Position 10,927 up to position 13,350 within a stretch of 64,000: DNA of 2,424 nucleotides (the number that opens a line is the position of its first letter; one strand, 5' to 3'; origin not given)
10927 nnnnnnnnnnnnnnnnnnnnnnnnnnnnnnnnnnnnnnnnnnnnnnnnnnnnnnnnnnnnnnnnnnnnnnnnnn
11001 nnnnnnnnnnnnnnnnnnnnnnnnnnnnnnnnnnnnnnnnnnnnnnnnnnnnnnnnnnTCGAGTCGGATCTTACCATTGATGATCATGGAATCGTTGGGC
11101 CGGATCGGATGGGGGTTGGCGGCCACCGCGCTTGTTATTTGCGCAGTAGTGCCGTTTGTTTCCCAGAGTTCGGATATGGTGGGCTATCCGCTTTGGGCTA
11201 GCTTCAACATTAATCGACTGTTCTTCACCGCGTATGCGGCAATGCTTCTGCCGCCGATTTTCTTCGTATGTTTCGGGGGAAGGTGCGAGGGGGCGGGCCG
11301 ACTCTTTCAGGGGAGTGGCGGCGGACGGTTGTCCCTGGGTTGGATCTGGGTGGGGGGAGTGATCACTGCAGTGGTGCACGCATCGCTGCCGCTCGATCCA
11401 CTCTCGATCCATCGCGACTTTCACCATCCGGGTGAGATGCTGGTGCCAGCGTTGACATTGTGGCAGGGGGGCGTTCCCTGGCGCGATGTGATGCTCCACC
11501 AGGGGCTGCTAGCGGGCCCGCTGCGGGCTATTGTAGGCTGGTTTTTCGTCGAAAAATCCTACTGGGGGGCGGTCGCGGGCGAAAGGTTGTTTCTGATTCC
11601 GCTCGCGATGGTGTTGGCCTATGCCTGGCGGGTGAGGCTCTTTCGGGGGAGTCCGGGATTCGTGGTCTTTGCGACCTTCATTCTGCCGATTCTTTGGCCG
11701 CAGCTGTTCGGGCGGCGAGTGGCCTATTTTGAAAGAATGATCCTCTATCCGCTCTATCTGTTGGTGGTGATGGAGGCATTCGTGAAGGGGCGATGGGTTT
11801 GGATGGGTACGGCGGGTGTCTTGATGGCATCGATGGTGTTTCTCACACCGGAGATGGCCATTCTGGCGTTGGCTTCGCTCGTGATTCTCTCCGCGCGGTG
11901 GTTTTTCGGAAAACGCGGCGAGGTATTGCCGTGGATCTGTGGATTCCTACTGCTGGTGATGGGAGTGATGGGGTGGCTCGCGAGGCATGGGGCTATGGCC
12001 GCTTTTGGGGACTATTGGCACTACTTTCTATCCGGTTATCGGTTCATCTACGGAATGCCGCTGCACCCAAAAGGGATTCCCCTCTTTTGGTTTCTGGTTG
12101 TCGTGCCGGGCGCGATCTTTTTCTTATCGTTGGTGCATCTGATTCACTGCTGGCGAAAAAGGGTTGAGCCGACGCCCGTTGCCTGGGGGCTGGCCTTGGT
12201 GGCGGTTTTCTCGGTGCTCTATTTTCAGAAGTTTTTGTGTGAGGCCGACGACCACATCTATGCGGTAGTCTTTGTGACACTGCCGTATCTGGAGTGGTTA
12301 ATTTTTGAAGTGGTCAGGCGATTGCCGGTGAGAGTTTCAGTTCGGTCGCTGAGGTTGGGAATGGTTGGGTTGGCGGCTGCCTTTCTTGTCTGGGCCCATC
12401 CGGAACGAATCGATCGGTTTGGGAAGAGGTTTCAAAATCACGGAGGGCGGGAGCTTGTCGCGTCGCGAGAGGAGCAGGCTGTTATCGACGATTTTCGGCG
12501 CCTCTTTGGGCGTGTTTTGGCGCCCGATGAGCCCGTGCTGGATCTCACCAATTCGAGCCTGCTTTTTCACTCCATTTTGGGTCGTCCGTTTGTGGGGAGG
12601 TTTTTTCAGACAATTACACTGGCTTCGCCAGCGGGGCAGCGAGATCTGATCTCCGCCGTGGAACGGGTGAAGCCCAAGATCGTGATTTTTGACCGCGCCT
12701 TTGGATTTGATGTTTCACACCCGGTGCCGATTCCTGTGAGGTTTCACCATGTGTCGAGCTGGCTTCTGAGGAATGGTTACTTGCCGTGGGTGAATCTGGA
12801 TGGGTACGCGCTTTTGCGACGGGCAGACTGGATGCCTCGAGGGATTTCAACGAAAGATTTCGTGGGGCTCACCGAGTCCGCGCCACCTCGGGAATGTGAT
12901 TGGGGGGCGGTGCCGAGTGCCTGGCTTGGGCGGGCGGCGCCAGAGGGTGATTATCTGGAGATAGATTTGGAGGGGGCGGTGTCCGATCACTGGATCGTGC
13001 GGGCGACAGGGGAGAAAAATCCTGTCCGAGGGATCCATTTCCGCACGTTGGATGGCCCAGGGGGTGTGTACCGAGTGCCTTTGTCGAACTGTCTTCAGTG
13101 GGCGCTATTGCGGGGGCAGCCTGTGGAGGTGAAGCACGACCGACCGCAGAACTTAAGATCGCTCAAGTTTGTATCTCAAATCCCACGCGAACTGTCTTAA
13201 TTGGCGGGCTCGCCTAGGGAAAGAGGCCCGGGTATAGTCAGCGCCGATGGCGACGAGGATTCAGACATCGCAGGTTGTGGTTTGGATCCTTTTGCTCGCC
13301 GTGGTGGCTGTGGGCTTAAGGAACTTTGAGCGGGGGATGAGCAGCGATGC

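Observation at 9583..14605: Tandem array of three large ArnT/PMT-like (GT-C) membrane proteins beside an SGNH hydrolase and YD-repeat protein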

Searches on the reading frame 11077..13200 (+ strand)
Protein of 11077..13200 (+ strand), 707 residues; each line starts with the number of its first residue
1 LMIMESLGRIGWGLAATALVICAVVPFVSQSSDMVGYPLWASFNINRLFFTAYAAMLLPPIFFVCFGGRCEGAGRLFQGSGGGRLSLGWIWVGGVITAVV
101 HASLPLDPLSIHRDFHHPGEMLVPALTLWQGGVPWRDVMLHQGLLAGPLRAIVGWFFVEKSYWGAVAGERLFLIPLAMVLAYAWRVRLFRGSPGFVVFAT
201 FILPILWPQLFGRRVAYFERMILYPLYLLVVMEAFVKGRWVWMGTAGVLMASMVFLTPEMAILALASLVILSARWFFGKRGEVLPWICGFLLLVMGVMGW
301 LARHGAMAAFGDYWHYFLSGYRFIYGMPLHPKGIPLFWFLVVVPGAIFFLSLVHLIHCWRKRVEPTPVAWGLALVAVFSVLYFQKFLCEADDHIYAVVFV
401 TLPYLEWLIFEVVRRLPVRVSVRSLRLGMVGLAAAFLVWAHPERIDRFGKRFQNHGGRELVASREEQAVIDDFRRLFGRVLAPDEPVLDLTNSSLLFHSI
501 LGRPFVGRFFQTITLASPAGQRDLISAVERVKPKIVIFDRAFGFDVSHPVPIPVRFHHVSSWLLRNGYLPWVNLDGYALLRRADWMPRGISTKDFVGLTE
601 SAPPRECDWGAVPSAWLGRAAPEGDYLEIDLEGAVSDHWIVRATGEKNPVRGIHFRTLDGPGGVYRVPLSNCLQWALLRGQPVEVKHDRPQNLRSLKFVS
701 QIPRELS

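Call 4: search_protein_families(library=pfam, proteins=[window:11077-13200:+], max_evalue=1)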
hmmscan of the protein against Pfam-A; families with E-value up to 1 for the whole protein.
window:11077-13200:+ (707 aa): 0 families

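Call 5: search_protein_families(library=ncbifam, proteins=[window:11077-13200:+], max_evalue=1)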
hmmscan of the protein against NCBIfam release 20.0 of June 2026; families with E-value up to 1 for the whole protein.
window:11077-13200:+ (707 aa): 0 families

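Call 9: search_solved_structures(query=window:11077-13200:+, max_evalue=1, show_alignments=1)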
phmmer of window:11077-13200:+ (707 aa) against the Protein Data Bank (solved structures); distinct sequences matched with E-value up to 1: 0.

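Call 10: find_homologous_proteins(query=window:11077-13200:+, max_evalue=0.001)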
Query window:11077-13200:+ (707 aa): 2 proteins with E <= 0.001 among 8000 candidates.
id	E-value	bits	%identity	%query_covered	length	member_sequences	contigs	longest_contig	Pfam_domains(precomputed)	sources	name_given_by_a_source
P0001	0.0e+0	1628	100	100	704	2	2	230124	-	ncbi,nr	ncbi:MAG: hypothetical protein HYR96_01490 [Deltaproteobacteria bacterium]|nr:hypothetical protein [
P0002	3.3e-8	51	26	70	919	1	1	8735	-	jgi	jgi:hypothetical protein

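Call 18: search_protein_families(library=pfam, proteins=[P0002], max_evalue=0.1)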
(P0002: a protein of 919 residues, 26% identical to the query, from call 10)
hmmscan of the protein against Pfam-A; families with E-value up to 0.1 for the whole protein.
P0002 (919 aa): 0 families

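Call 23: search_protein_representatives(protein=window:11077-13200:+)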
Query: 707 residues. Proteins with E-value up to 0.001 (for the whole library): 369; up to 1e-10: 206; up to 1e-30: 28. The best 150 are listed.
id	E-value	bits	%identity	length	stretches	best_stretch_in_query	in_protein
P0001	0.0e+00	1628.4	100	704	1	4-707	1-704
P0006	9.9e-143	493.6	44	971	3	95-617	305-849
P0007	2.0e-49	185.1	35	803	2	97-583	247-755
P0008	2.8e-49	184.6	36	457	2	303-620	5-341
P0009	4.0e-48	180.8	33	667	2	104-621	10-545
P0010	6.9e-48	180.0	32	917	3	107-585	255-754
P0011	1.4e-46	175.7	33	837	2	98-699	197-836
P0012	6.5e-42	160.3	33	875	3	113-616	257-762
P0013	1.6e-41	159.0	30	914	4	99-404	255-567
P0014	2.9e-41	158.1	31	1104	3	99-623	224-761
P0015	9.3e-41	156.5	33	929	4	113-427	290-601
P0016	5.9e-40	153.8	31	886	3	99-611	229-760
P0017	4.2e-39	151.0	31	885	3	111-619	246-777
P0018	4.6e-39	150.9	31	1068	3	113-614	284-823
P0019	1.3e-38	149.4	31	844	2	113-700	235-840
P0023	1.1e-36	143.0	31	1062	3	88-625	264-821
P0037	9.5e-29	116.7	29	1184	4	114-415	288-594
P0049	6.3e-27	110.7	29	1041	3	117-622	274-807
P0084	1.4e-22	96.4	31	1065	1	90-589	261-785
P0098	3.2e-21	91.9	27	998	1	90-620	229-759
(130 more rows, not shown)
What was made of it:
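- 11077..13200 (+): B_707: GT-C-fold membrane protein of an unannotated family. It is a short form, with 3 rather than about 7 helices before the conserved acidic loop, and has a 268-aa C-terminal soluble domain. There are 369 representative relatives, mostly 900-1100 aa (call 23).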

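Call 26: search_solved_structures(query=A1, max_evalue=10, show_alignments=2)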
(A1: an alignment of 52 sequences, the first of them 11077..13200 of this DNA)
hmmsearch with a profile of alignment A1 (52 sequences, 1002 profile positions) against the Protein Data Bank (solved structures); distinct sequences matched with E-value up to 10: 7.
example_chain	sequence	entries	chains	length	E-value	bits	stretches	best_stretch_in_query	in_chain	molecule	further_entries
5x9r_A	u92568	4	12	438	0.26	12.4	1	56-163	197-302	Citrate-sodium symporter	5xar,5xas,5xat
9lsh_A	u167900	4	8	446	0.27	12.4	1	56-163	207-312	Citrate/sodium symporter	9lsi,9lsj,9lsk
9byb_A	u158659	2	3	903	0.34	12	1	366-422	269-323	Magnesium-transporting ATPase, P-type 1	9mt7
9ejn_A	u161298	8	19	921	0.35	11.9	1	366-422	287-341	Magnesium-transporting ATPase, P-type 1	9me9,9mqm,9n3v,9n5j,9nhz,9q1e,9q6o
9l5v_W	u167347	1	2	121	0.44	11.6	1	174-275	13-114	Photosystem II protein W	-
6b85_J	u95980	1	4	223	0.84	10.7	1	107-198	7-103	TMHC4_R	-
11kc_A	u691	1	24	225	0.94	10.5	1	108-198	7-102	Designed nanoparticle O43-TM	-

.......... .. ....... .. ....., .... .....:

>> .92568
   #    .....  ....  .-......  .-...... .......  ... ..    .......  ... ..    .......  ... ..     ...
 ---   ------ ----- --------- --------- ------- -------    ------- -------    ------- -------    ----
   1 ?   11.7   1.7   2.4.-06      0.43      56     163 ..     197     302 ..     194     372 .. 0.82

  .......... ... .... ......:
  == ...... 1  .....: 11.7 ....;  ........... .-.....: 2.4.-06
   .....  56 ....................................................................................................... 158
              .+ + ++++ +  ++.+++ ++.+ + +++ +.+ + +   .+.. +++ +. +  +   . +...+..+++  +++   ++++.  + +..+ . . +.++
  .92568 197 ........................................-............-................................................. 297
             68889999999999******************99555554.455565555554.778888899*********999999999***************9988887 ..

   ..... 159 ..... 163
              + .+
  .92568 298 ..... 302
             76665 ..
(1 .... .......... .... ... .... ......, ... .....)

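Call 27: search_protein_families(library=pfam, proteins=[P0006, P0010, P0014, P0018, P0023, P0037, P0049, P0084, P0098], max_evalue=0.1)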
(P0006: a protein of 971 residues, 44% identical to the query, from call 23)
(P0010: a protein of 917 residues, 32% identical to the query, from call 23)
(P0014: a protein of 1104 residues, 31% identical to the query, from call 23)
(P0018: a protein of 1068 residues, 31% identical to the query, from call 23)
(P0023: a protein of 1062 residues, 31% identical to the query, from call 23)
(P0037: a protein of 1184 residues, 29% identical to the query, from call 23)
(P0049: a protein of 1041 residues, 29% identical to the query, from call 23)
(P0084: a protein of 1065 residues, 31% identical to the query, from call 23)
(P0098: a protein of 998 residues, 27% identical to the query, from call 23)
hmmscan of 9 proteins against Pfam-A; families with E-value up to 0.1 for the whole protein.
P0006 (971 aa): 0 families

P0010 (917 aa): 0 families

P0014 (1104 aa): 0 families

P0018 (1068 aa): 0 families

P0023 (1062 aa): 0 families

P0037 (1184 aa): 0 families

P0049 (1041 aa): 0 families

P0084 (1065 aa): 0 families

P0098 (998 aa): 0 families
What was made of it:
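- Tried and rejected: Pfam scans of nine B-family members gave nothing (call 27).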

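Call 28: list_cluster_members(proteins=[P0007, P0010, P0014, P0018, P0023, P0037, P0049, P0084, P0098, P0011])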
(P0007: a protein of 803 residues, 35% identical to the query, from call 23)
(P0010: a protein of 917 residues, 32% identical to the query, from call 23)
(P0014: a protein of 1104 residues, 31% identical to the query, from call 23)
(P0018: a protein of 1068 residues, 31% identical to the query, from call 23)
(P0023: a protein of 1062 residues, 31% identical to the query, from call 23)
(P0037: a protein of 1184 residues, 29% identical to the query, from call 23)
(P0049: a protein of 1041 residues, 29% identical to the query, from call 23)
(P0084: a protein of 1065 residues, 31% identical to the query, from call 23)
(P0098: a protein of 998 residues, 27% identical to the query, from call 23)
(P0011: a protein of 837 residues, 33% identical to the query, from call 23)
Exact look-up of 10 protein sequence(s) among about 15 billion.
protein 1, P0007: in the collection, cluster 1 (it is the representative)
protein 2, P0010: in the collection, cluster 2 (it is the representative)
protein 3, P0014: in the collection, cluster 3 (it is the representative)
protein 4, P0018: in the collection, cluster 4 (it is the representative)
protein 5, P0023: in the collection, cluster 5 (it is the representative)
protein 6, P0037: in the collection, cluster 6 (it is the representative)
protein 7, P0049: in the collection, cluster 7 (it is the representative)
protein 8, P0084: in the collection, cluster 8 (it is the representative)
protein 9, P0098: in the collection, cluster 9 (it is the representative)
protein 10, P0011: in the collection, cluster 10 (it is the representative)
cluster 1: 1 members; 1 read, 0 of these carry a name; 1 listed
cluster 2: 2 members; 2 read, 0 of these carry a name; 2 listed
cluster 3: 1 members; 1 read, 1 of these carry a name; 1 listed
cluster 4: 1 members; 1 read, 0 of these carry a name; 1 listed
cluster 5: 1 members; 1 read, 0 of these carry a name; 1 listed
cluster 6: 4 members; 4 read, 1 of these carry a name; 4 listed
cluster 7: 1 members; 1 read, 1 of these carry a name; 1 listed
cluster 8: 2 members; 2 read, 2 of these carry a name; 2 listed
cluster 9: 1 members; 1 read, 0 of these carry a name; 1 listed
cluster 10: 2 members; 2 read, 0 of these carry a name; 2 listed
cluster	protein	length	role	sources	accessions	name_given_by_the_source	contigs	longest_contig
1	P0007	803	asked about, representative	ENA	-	-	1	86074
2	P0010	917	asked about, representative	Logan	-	-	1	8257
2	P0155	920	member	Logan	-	-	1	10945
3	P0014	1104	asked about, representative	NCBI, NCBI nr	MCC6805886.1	MAG: hypothetical protein IT381_00565 [Deltaproteobacteria bacterium] | hypothetical protein [Deltaproteobacteria bacterium]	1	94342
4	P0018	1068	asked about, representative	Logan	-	-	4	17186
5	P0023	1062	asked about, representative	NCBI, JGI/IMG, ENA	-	-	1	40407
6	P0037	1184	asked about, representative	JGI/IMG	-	hypothetical protein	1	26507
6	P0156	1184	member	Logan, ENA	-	-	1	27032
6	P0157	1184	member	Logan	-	-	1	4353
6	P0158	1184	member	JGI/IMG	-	-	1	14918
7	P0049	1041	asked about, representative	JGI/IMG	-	hypothetical protein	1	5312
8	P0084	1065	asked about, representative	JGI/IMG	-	hypothetical protein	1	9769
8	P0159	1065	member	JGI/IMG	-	hypothetical protein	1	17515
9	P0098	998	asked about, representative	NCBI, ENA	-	-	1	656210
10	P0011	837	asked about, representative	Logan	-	-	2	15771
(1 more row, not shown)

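Call 37: predict_structure(alignment_id=A1)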
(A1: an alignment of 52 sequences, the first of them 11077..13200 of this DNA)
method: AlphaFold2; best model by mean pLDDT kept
length: 707 residues; sequences in the alignment: 52
mean_pLDDT: 87.4   pTM: 0.89
mean pLDDT of the five models: 87.4, 86.4, 86.0, 85.9, 85.8
residues with pLDDT >= 90: 461; 70-90: 169; 50-70: 47; < 50: 30
segments of 3 or more residues with pLDDT < 50: 1-3, 68-89, 705-707
pLDDT, mean of each block of 10 residues (from residue 1): 64 87 82 94 94 91 68 36 40 79 76 86 97 97 94 92 89 92 93 88 87 70 96 95 98 96 97 89 93 98 98 91 93 92 94 93 95 98 95 93 95 80 72 72 67 59 83 94 97 95 96 92 97 97 77 96 95 93 87 74 85 90 93 97 88 95 94 90 95 95 56
secondary structure, 60 per line:
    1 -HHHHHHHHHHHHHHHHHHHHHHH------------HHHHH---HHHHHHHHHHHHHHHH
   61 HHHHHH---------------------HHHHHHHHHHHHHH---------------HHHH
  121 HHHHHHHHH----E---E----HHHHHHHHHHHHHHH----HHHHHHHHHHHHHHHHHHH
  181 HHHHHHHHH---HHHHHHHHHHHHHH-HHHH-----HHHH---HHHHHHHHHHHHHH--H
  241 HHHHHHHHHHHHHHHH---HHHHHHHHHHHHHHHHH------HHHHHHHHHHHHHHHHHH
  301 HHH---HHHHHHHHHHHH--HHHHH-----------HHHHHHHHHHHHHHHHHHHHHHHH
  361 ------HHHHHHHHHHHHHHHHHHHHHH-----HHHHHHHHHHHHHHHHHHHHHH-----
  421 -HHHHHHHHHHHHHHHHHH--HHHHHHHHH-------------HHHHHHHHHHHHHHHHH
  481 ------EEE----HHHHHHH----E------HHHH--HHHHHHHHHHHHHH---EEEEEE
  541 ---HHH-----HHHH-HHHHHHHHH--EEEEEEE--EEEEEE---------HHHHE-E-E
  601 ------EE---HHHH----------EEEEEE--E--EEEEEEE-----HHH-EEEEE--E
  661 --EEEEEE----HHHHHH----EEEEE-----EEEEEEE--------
elements in order (helices of 4 or more, strands of 3 or more residues): H2-24 H37-41 H45-66 H88-101 H117-129 H143-157 H162-189 H193-206 H208-211 H217-220 H224-237 H240-256 H260-276 H283-303 H307-318 H321-325 H337-360 H367-388 H394-415 H422-439 H442-450 H464-480 E487-489 H494-500 H512-515 H518-531 E535-540 H552-555 H557-565 E568-574 E577-582 H592-595 H612-615 E626-631 E637-643 E653-657 E663-668 H673-678 E683-687 E693-699
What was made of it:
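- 11077..13200 (+): The AF2 model has pLDDT 87.4 and pTM 0.89 (call 37).
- On GT-C fold superfamily: B: pLDDT 87.4, pTM 0.89 (call 37).
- The ORF is intact and models with high confidence (call 37).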

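Call 41: fold_search(model_id=the predicted structure, library=pdb)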
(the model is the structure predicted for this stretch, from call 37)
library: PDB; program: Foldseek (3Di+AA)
matches with E <= 10: 331; with E <= 0.001: 13
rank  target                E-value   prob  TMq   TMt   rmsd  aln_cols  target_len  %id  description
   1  8pn9_A                7.8e-06  1.00  0.39  0.42  10.5       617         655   12  Structure of human oligosaccharyltransferase OST-A complex bound to NGI-1 (released 2024-05-08)
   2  8b6l_I                2.0e-05  1.00  0.36  0.37  11.1       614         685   11  Subtomogram average of the human Sec61-TRAP-OSTA-translocon (released 2022-12-07)
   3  6ezn_F                3.0e-05  1.00  0.36  0.39  13.9       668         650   12  Cryo-EM structure of the yeast oligosaccharyltransferase (OST) complex (released 2018-01-17)
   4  6s7o_A                4.1e-05  1.00  0.40  0.42  10.4       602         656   12  Cryo-EM structure of human oligosaccharyltransferase complex OST-A (released 2019-12-18)
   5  8agb_A                4.5e-05  1.00  0.37  0.40  13.8       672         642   12  Structure of yeast oligosaccharylransferase complex with lipid-linked oligosaccharide bound (released 2022-12-07)
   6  7oci_F                4.7e-05  1.00  0.38  0.41  11.8       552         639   14  Cryo-EM structure of yeast Ost6p containing oligosaccharyltransferase complex (released 2022-02-16)
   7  8agc_A                6.7e-05  1.00  0.39  0.39  13.5       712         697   11  Structure of yeast oligosaccharylransferase complex with lipid-linked oligosaccharide and non-acceptor peptide bound (released 2022-12-07)
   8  9n9j_I                6.7e-05  1.00  0.35  0.35  14.3       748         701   11  Structure of a GRP94 folding intermediate engaged with a CCDC134- and FKBP11-bound secretory translocon (released 2025-11-19)
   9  5f15                  1.4e-04  1.00  0.35  0.43  12.7       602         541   12  Crystal Structure of ArnT from Cupriavidus metallidurans bound to Undecaprenyl phosphate (released 2016-02-17)
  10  8if8_B                1.5e-04  1.00  0.37  0.41  18.2       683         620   12  Arabinosyltransferase AftA (released 2023-05-31)
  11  6ftg_5                2.5e-04  1.00  0.40  0.43  11.7       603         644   11  Subtomogram average of OST-containing ribosome-translocon complexes from canine rough microsomal membranes (released 2018-03-21)
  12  8if8_C                3.7e-04  1.00  0.34  0.39  19.1       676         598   11  Arabinosyltransferase AftA (released 2023-05-31)
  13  7zlg_A                5.7e-04  1.00  0.29  0.31  12.9       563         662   10  Cryo-EM structure of C-mannosyltransferase CeDPY19, in complex with acceptor peptide and bound to CMT2-Fab and anti-Fa (released 2023-01-11)
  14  7zli_A                1.8e-03  1.00  0.41  0.43  11.0       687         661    8  Cryo-EM structure of C-mannosyltransferase CeDPY19, in complex with Dol25-P-Man and bound to CMT2-Fab and anti-Fab nan (released 2023-01-11)
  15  7bve_A                2.6e-03  0.96  0.27  0.20  24.3       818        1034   12  Cryo-EM structure of Mycobacterium smegmatis arabinosyltransferase EmbC2-AcpM2 in complex with ethambutol (released 2020-04-29)
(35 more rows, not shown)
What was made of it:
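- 11077..13200 (+): The top 28 Foldseek PDB hits are all GT-C enzymes: STT3A E 7.8e-6, ArnT 1.4e-4, AftA, DPY19, Emb, PglB, ALG9/3 and AftB (call 41).
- Closest known: ArnT. Same: ArnT is among the top fold matches of B (call 41).
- Closest known: Oligosaccharyltransferase catalytic subunits STT3/PglB. Same: They are the best Foldseek matches of the B model (E 7.8e-6 to 1e-2, TM-scores 0.34-0.42; call 41).
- B: a high-confidence model (call 37) whose first 28 PDB matches are all GT-C enzymes from seven or more families (call 41).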
